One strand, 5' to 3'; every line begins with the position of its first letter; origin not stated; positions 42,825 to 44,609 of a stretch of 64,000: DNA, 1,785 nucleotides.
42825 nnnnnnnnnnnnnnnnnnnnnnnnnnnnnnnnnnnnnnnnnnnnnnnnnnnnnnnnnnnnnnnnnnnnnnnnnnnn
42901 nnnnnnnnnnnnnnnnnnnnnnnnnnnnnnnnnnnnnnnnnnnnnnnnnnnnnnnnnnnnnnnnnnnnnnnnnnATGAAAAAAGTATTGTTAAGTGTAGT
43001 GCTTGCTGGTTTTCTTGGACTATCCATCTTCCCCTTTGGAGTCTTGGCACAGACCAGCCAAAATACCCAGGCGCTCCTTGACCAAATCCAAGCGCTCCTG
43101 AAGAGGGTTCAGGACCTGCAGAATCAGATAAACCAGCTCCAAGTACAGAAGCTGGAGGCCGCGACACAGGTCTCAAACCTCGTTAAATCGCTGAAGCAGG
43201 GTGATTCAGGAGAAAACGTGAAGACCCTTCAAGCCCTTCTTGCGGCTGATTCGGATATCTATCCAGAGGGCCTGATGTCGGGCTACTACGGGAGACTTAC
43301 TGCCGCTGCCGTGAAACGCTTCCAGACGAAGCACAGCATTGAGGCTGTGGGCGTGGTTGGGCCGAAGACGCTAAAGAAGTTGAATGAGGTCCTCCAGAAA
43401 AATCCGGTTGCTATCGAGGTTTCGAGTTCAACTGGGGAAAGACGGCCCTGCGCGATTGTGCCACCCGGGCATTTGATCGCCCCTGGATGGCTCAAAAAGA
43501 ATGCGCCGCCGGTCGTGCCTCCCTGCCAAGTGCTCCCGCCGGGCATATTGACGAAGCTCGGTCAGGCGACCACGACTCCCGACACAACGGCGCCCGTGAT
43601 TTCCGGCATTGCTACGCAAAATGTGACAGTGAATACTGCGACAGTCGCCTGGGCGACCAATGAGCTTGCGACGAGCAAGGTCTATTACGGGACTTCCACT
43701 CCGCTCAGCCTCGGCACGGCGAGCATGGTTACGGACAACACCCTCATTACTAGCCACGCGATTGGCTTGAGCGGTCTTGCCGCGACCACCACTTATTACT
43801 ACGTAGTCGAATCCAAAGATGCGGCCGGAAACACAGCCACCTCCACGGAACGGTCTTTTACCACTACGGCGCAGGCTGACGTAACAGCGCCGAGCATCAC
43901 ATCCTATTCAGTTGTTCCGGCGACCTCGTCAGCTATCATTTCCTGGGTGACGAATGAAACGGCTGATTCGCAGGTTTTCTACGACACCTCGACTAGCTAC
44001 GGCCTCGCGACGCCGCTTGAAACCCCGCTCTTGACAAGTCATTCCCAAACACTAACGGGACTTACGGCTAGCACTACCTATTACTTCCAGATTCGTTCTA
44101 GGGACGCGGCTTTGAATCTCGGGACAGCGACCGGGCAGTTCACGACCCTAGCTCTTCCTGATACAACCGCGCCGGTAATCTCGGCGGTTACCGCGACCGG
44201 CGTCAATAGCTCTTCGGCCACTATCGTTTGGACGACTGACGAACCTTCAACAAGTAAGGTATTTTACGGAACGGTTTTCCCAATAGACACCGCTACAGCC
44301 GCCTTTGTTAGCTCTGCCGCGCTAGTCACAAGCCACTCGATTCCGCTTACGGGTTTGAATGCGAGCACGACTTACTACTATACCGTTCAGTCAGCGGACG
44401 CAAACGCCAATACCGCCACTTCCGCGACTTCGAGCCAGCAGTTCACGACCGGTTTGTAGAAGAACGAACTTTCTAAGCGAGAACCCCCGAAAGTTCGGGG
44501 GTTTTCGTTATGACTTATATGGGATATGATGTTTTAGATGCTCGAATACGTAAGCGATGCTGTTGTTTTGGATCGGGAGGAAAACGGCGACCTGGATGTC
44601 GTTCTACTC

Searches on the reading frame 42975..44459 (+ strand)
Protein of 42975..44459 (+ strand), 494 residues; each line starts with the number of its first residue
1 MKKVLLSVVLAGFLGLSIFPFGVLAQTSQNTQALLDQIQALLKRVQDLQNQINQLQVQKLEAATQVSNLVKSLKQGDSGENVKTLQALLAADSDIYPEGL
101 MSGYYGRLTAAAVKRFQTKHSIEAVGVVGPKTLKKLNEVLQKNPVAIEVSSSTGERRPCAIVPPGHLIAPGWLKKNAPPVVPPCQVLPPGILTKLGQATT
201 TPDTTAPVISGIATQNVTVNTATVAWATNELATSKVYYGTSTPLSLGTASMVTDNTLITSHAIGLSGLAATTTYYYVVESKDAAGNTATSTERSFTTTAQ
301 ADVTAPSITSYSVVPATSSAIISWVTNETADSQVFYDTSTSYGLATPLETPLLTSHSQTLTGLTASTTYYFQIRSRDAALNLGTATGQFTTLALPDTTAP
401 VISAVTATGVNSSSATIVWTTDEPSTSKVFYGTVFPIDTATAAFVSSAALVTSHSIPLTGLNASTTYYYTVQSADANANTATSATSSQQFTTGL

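Call 73: search_protein_families(library=pfam, proteins=[window:42975-44459:+], max_evalue=0.001)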
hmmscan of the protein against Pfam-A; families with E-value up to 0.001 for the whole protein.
window:42975-44459:+ (494 aa): 4 families
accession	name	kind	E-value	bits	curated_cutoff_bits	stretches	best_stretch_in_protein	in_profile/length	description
PF16656.11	Pur_ac_phosph_N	-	4.1e-20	72.6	30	3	405-491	6-92/93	Purple acid Phosphatase, N-terminal domain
PF01471.23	PG_binding_1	-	4.5e-11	43.2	23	1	78-136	1-57/57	Putative peptidoglycan binding domain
PF00041.27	fn3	-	2.7e-07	31.2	25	0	403-486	4-81/84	Fibronectin type III domain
PF16655.11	PhoD_N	-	3.1e-05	24.9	30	0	445-479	50-84/90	PhoD-like phosphatase, N-terminal domain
